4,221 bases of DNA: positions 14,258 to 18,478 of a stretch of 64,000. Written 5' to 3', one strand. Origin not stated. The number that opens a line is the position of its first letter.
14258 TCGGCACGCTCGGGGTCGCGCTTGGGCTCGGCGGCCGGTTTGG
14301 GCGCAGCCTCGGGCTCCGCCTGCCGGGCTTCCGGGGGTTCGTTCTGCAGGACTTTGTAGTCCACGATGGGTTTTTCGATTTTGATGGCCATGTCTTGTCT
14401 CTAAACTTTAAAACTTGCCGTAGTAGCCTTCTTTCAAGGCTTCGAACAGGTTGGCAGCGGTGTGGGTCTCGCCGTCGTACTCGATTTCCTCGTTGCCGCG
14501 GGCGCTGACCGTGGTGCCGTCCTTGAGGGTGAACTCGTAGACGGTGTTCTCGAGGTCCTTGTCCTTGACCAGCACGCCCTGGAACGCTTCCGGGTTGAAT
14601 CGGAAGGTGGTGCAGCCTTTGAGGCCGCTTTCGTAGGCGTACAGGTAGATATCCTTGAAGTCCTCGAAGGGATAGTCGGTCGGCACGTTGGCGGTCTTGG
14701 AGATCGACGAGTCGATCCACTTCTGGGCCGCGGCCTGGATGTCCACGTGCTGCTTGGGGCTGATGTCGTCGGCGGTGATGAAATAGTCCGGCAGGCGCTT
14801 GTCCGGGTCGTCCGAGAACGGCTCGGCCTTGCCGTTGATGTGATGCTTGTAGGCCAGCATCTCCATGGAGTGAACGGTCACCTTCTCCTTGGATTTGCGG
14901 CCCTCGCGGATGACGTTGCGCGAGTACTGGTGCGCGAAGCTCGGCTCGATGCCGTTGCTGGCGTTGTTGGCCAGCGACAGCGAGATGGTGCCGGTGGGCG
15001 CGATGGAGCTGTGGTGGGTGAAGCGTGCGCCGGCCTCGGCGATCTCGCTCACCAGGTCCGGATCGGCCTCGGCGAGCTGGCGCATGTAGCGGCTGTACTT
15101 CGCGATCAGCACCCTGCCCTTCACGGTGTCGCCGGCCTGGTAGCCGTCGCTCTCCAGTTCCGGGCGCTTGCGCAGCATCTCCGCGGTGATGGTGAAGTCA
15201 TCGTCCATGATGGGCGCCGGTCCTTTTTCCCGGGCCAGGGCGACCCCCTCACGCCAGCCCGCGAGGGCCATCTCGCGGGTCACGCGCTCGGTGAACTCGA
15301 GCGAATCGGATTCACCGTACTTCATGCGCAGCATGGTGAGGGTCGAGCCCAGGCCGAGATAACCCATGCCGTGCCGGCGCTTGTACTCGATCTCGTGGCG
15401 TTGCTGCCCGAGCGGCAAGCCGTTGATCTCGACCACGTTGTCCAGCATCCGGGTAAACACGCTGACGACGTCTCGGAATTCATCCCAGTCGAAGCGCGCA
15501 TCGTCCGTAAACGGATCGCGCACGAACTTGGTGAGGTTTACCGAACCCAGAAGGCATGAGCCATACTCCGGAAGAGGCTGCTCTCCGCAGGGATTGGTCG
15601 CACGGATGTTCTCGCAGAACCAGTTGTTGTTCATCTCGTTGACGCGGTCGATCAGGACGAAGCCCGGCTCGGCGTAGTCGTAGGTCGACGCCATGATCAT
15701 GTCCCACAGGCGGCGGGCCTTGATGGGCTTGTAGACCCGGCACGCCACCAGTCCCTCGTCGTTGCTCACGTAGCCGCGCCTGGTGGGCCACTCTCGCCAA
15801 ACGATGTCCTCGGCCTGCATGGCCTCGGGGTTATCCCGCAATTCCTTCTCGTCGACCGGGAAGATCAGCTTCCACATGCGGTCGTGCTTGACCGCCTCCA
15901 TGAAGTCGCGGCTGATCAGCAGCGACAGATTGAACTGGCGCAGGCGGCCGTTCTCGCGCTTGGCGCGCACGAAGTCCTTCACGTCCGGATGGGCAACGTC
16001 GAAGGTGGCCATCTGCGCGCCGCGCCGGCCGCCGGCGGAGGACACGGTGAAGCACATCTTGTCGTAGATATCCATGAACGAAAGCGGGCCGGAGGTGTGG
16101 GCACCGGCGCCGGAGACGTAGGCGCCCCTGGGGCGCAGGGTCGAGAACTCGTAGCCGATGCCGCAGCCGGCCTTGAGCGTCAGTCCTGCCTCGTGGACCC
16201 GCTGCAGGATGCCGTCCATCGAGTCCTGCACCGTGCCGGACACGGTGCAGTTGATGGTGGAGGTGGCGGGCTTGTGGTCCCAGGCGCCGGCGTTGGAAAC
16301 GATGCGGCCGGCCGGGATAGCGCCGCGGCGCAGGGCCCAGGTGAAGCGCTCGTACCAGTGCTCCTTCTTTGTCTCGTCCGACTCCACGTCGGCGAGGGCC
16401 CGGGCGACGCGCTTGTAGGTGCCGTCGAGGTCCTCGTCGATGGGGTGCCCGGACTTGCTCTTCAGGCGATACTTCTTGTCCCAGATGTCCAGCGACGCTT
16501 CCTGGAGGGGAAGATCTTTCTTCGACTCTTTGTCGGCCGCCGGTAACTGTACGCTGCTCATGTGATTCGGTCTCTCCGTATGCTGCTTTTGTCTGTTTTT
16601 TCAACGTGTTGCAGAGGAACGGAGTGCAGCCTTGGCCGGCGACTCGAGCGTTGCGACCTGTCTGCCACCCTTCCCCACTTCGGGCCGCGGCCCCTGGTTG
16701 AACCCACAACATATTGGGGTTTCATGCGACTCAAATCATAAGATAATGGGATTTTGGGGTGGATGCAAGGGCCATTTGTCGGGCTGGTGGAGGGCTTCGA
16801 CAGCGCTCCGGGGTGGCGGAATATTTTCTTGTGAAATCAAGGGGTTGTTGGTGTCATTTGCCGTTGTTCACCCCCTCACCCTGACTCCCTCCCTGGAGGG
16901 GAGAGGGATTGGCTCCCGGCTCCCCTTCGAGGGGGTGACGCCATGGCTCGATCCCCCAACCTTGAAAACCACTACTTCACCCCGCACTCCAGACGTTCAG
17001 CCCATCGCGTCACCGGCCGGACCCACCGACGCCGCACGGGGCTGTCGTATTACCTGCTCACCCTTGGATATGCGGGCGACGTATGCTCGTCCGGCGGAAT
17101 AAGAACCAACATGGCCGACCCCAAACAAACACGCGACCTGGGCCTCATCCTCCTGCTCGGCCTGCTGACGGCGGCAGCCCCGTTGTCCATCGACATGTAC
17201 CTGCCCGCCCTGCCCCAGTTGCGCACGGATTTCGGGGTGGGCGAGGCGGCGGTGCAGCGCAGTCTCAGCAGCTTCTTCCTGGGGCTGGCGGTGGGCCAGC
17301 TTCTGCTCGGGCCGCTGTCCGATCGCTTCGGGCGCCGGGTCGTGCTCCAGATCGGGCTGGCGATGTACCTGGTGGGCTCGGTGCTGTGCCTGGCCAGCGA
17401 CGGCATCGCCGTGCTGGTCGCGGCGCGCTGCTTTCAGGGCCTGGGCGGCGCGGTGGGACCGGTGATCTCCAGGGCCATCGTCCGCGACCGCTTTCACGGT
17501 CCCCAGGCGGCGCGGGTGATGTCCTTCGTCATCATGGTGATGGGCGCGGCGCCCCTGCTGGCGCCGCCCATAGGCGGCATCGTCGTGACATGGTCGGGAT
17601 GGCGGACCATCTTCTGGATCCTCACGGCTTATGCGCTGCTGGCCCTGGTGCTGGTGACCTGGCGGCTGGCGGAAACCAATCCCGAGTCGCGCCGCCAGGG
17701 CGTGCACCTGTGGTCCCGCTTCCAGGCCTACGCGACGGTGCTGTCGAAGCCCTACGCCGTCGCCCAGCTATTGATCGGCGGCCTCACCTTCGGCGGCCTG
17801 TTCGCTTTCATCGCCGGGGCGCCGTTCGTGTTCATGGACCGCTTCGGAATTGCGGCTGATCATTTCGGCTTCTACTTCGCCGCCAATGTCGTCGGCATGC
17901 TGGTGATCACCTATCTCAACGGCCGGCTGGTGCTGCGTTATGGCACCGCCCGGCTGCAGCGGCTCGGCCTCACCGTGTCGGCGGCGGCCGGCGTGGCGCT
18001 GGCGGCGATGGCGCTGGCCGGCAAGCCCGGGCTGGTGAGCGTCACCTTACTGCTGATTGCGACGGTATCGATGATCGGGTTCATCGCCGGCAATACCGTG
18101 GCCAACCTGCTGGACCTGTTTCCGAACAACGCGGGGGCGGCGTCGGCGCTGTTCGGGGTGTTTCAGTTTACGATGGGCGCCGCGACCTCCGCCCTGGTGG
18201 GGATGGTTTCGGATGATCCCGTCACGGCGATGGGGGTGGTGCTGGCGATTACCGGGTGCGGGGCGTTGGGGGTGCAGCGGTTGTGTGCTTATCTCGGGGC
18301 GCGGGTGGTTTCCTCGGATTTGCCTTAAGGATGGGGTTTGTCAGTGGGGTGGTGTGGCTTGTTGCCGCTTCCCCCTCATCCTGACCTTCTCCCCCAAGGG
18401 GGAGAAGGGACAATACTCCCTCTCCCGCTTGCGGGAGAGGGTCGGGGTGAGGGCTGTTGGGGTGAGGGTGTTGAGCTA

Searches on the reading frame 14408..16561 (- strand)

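Call 13: search_protein_families(library=pfam, proteins=[window:14408-16561:-], max_evalue=0.00001)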
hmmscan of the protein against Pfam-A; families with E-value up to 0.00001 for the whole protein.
window:14408-16561:- (717 aa): 2 families
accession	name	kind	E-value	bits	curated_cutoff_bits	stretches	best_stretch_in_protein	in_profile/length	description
PF02867.20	Ribonuc_red_lgC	-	5.8e-130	434.8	23.9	1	105-652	3-522/523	Ribonucleotide reductase, barrel domain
PF00317.26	Ribonuc_red_lgN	-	6e-09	36.3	28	1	20-92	4-73/77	Ribonucleotide reductase, all-alpha domain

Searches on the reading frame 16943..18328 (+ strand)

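Call 13: search_protein_families(library=pfam, proteins=[window:16943-18328:+], max_evalue=0.00001)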
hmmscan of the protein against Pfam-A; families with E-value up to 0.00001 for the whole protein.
window:16943-18328:+ (461 aa): 3 families
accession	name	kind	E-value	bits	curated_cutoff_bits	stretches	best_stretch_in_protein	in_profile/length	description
PF07690.21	MFS_1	-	8e-48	163.6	33.4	1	73-414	2-345/347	Major Facilitator Superfamily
PF06609.19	TRI12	-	1.1e-07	31.1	23.2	1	87-240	64-216/599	Fungal trichothecene efflux pump (TRI12)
PF00083.30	Sugar_tr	-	1.6e-07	31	22.3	1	106-231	50-181/452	Sugar (and other) transporter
